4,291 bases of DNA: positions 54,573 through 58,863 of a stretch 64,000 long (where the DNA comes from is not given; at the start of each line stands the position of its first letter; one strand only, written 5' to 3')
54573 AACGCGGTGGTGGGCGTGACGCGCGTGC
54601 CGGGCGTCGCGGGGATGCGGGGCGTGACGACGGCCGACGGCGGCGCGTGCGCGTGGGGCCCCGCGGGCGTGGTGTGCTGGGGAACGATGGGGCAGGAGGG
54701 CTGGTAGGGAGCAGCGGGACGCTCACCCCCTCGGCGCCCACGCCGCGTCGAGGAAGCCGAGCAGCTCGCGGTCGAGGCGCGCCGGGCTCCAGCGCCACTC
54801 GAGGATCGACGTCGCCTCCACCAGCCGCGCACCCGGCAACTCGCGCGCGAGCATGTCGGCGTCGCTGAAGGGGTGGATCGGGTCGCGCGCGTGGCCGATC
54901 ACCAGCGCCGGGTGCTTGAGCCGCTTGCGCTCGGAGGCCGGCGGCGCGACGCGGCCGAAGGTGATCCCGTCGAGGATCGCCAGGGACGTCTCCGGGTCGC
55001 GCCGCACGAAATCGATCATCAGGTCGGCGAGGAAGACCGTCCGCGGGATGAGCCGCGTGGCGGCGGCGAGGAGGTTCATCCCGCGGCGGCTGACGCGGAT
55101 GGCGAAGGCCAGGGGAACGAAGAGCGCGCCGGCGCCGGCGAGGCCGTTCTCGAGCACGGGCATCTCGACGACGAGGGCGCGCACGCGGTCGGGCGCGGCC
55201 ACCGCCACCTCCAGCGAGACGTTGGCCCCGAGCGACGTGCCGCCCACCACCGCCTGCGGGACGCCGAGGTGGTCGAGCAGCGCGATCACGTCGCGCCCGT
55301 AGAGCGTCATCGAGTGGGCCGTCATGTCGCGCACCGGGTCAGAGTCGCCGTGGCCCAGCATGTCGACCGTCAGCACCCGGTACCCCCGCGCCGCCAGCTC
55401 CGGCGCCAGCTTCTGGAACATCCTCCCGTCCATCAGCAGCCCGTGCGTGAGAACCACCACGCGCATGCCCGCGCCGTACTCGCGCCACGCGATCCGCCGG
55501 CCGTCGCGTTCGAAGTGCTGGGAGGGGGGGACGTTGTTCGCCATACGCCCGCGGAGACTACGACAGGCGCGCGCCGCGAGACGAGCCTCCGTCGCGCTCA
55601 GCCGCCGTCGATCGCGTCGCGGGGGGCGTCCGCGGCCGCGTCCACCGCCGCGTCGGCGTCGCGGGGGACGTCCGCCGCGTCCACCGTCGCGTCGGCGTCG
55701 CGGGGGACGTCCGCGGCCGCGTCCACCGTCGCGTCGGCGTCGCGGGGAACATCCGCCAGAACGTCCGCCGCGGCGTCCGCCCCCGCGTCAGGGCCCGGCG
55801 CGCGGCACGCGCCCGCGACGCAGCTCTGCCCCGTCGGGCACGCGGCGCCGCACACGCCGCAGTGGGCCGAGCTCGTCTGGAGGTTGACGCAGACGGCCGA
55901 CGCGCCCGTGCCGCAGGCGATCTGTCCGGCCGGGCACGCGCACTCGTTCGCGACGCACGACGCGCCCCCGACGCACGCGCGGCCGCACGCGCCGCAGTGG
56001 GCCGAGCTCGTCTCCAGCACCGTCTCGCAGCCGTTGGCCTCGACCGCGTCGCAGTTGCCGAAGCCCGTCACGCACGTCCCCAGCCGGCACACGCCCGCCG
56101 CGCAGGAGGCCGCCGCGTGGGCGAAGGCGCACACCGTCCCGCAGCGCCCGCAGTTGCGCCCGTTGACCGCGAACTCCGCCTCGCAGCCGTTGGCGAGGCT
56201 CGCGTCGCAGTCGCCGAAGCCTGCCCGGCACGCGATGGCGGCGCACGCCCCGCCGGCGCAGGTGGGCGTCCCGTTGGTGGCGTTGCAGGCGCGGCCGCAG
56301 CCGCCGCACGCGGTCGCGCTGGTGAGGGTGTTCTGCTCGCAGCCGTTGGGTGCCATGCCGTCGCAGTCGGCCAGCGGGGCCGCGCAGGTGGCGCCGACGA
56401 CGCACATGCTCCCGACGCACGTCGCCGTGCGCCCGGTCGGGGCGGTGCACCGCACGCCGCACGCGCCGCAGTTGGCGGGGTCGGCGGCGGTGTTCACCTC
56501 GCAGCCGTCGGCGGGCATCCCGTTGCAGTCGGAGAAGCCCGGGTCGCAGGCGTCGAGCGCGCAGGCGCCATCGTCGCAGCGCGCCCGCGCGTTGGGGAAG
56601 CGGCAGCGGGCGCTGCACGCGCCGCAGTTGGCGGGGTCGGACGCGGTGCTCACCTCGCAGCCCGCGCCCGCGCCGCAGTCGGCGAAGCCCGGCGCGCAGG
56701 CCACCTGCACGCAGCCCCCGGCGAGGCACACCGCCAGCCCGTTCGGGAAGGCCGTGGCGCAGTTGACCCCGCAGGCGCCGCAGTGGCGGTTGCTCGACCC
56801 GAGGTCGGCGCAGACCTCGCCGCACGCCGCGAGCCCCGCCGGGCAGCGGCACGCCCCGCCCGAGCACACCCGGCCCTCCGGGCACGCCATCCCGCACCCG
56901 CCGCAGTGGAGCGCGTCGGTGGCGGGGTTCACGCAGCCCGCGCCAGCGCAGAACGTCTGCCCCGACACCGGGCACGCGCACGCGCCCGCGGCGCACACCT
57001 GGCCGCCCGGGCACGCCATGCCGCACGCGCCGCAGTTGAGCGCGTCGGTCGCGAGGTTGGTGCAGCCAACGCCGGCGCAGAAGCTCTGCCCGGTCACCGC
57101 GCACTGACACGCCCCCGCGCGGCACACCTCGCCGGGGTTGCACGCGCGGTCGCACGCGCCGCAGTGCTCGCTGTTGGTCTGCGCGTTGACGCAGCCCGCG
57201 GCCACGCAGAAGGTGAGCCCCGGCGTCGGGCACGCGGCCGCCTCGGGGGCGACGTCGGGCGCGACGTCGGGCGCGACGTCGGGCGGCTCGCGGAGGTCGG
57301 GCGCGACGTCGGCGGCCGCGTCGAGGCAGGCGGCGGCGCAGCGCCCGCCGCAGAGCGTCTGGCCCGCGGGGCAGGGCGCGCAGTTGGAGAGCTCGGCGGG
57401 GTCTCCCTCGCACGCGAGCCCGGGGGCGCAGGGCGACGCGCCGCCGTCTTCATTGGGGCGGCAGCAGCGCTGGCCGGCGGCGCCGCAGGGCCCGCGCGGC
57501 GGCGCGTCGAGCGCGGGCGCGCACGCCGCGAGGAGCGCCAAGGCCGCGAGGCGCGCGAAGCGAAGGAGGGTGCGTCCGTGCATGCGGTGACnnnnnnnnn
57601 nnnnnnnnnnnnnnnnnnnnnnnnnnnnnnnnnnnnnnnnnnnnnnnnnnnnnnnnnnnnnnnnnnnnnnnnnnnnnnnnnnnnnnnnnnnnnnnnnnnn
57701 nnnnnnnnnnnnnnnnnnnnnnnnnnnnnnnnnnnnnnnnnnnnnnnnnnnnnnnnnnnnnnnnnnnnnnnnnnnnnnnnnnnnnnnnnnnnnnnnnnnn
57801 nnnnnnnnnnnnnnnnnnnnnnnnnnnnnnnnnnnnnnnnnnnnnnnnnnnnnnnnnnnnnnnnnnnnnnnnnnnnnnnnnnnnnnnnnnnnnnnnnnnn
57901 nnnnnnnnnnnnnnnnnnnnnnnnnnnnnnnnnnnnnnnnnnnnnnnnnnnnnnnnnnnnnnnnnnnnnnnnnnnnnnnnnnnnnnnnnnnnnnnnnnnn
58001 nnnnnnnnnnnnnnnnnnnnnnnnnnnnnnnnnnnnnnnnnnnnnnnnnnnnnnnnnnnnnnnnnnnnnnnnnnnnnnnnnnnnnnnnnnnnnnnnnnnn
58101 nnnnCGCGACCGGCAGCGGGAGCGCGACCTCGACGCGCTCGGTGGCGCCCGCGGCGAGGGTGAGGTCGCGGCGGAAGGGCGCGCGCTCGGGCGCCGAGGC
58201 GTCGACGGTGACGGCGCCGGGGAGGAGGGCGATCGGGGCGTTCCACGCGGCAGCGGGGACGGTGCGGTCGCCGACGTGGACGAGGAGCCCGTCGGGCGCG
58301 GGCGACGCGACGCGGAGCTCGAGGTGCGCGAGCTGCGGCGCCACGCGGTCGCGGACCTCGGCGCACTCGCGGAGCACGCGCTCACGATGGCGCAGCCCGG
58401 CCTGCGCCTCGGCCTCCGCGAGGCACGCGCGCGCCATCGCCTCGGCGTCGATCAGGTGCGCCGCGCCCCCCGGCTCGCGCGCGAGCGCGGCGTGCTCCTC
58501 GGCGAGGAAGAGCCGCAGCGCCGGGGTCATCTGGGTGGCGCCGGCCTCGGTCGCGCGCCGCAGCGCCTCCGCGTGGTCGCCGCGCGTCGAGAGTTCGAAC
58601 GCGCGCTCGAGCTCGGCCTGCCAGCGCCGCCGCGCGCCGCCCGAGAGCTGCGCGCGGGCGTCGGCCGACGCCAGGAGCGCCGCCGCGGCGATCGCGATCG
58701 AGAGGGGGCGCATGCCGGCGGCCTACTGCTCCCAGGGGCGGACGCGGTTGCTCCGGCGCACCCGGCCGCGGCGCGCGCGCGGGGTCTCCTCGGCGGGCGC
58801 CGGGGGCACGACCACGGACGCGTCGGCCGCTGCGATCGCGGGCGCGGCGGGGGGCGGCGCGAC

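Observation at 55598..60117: Ser/Thr kinase co-transcribed with a P26 poly-proline secreted protein and a myxo Cys-rich repeat protein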

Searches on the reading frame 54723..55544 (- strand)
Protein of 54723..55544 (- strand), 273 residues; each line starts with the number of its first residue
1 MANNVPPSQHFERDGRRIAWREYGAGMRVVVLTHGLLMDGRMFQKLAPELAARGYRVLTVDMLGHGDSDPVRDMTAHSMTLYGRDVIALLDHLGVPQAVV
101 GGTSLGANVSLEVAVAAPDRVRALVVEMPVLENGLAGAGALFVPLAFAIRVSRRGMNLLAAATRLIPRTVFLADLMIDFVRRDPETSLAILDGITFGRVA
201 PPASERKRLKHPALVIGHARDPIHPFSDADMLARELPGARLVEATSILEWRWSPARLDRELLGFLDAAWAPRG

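Call 7: search_protein_families(library=pfam, proteins=[window:54723-55544:-], max_evalue=0.01)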
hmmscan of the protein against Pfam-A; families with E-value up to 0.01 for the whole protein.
window:54723-55544:- (273 aa): 7 families
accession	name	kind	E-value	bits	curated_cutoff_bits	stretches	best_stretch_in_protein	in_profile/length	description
PF00561.26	Abhydrolase_1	-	3.2e-20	73.3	25.8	1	29-129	2-102/245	alpha/beta hydrolase fold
PF12146.15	Hydrolase_4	-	3.1e-16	59.8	27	1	28-185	5-153/239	Serine aminopeptidase, S33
PF12697.13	Abhydrolase_6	-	3.4e-15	57.7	26.3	1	30-242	1-197/217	Alpha/beta hydrolase family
PF08386.16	Abhydrolase_4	-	0.00051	20.6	21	1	194-244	18-68/103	TAP-like protein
PF02129.25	Peptidase_S15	-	0.00073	19.7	23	1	47-130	46-129/262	X-Pro dipeptidyl-peptidase (S15 family)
PF03096.20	Ndr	-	0.0017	17.6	23.3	1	71-126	74-129/283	Ndr family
PF06500.17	FrsA-like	-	0.0043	16.3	22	0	28-133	195-302/414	Esterase FrsA-like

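Call 8: search_protein_families(library=ncbifam, proteins=[window:54723-55544:-], max_evalue=0.01)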
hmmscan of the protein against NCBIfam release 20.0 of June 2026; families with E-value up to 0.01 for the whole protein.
window:54723-55544:- (273 aa): 32 families (the best 25 are shown)
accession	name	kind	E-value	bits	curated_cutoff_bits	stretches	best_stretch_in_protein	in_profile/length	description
NF051488.1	bifunc_PcaDC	exception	2.4e-22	79.6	390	1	27-126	12-108/375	bifunctional 3-oxoadipate enol-lactonase/4-carboxymuconolactone decarboxylase PcaDC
TIGR02427.1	protocat_pcaD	equivalog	3.6e-22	79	255.85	1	20-126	4-109/251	3-oxoadipate enol-lactonase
NF011457.0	PRK14875.1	equivalog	1.2e-16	60.7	307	1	9-125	113-227/372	acetoin dehydrogenase dihydrolipoyllysine-residue acetyltransferase subunit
NF051487.1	bifunc_PcaCD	exception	1.6e-16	60.5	430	1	26-126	171-268/413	bifunctional 4-carboxymuconolactone decarboxylase/3-oxoadipate enol-lactonase PcaCD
TIGR03695.1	menH_SHCHC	equivalog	2.4e-14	53.4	208.55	1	28-127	3-102/252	2-succinyl-6-hydroxy-2,4-cyclohexadiene-1-carboxylate synthase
NF050089.1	i_nPHAscl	equivalog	9.8e-13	47.8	300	1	15-126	6-114/288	intracellular short-chain-length polyhydroxyalkanoate depolymerase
TIGR01738.1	bioH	equivalog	1.8e-12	47.4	206.95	1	25-126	2-95/245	pimeloyl-ACP methyl ester esterase BioH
NF002043.0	PRK00870.1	subfamily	3.2e-12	46.5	265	1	17-143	35-162/302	haloalkane dehalogenase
TIGR03611.1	RutD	equivalog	3.6e-12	46.2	238.5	1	25-126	11-110/258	pyrimidine utilization protein D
NF007954.0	PRK10673.1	equivalog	2.8e-10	39.9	399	1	29-126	18-111/255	esterase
TIGR03056.1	bchO_mg_che_rel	equivalog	3e-10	39.6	172.55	1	26-146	28-145/278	alpha/beta fold hydrolase BchO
NF045632.1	hydroxlase_HsaD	equivalog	1.5e-09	37.2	400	1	29-129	36-137/290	4,5:9,10-diseco-3-hydroxy-5,9,17-trioxoandrosta-1(10),2-diene-4-oate hydrolase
NF002938.0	PRK03592.1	equivalog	1.9e-09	37.3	241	1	9-128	13-128/298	haloalkane dehalogenase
NF002873.0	PRK03204.1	equivalog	1.4e-07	31.2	466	1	8-127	16-132/286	haloalkane dehalogenase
NF052610.1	macro_16_ester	equivalog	1.8e-07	30.8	420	1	51-126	48-124/281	alpha/beta fold macrolide esterase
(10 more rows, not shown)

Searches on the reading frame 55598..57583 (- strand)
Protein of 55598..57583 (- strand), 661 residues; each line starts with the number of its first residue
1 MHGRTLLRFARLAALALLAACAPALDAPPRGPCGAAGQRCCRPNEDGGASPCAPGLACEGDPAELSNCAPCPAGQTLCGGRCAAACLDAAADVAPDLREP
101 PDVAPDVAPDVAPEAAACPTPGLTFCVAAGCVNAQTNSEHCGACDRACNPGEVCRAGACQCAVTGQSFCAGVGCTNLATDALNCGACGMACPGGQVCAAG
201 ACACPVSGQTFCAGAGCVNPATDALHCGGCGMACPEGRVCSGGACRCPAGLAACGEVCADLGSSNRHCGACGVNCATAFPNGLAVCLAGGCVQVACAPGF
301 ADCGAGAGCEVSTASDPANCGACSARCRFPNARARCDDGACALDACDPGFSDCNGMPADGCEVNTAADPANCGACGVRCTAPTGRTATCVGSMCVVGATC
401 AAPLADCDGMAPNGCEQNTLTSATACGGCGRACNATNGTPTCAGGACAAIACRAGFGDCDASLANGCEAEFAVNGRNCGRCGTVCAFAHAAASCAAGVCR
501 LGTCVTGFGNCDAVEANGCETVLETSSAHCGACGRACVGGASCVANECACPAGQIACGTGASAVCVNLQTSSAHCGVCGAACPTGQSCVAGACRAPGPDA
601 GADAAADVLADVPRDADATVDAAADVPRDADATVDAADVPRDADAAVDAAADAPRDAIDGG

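Call 7: search_protein_families(library=pfam, proteins=[window:55598-57583:-], max_evalue=0.01)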
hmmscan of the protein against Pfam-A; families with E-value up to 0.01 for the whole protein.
window:55598-57583:- (661 aa): 1 family
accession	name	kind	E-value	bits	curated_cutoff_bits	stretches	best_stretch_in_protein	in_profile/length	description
PF04885.19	Stig1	-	2.2e-12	47.7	24.1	2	125-161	48-84/85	Stigma-specific STIG1-like protein family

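Call 8: search_protein_families(library=ncbifam, proteins=[window:55598-57583:-], max_evalue=0.01)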
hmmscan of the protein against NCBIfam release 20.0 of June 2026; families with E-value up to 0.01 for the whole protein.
window:55598-57583:- (661 aa): 1 family
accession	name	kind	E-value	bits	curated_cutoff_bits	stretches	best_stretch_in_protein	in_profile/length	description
NF041328.1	C_rich_MXAN6577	subfamily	9.3e-50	168.3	100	4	113-246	15-145/145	MXAN_6577-like cysteine-rich protein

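Call 75: search_protein_families(library=padloc, proteins=[window:55598-57583:-], max_evalue=0.001)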
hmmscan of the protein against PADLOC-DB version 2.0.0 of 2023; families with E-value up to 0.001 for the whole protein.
window:55598-57583:- (661 aa): 0 families

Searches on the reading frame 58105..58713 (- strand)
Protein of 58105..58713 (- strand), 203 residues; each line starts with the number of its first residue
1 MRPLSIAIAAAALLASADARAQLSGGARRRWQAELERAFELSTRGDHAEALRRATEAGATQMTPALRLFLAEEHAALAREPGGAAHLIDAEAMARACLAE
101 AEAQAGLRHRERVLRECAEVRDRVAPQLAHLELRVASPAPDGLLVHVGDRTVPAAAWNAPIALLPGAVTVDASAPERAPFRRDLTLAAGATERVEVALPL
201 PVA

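Call 53: find_homologous_proteins(query=A5, max_evalue=1e-10)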
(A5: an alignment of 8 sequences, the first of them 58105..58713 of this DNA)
Query A5 (8 sequences) (203 aa, profile of the alignment): 5 proteins with E <= 1e-10 among 8000 candidates.
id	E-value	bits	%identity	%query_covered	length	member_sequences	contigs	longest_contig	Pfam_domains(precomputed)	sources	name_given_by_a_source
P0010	1.3e-160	553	40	86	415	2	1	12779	-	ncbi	-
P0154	1.6e-153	529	52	98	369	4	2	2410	-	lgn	-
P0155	2.5e-148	512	43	82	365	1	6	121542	-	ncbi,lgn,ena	-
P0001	1.3e-97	345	81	67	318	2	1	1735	-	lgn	-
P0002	7.9e-15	73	39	82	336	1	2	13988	-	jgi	jgi:hypothetical protein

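Call 55: find_encoding_contigs(protein=P0155, flank=7000, max_places=2)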
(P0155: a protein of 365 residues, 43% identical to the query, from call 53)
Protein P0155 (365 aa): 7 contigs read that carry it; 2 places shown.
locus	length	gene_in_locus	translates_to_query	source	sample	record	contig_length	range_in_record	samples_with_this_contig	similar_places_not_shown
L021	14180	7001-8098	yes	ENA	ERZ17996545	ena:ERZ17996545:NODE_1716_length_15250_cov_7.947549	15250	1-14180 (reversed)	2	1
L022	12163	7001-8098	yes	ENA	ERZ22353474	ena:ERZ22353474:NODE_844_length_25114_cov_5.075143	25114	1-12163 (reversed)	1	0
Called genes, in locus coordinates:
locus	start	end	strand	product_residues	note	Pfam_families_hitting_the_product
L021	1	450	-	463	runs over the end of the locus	PF01029:NusB, PF01189:Methyltr_RsmB-F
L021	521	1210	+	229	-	-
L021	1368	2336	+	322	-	-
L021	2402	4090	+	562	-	PF01663:Phosphodiest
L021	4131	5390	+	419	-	-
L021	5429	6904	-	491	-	PF03583:LIP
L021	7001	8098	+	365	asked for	-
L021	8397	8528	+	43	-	-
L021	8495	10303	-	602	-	PF00501:AMP-binding, PF23562:AMP-binding_C_3 (weak)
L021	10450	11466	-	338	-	PF01628:HrcA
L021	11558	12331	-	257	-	PF00149:Metallophos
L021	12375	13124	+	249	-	PF19541:DUF6065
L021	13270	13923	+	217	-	-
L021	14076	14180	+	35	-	?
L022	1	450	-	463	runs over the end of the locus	PF01029:NusB, PF01189:Methyltr_RsmB-F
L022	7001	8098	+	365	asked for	-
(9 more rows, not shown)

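Call 64: list_cluster_members(proteins=[P0155, P0010, P0003, P0002])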
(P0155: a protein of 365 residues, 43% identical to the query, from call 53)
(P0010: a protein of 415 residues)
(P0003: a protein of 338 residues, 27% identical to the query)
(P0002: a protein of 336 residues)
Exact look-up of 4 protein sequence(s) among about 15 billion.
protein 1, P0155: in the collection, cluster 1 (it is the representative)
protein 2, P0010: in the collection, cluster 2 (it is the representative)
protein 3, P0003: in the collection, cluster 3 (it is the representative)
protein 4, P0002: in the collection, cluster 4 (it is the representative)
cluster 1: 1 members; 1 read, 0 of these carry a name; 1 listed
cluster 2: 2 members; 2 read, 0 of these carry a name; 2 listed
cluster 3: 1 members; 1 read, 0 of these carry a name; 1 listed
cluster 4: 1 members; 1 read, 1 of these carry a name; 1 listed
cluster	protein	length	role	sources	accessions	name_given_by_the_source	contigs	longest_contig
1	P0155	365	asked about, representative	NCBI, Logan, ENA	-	-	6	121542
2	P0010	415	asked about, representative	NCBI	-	-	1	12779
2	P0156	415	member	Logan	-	-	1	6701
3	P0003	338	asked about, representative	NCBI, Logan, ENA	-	-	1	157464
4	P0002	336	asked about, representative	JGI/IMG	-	hypothetical protein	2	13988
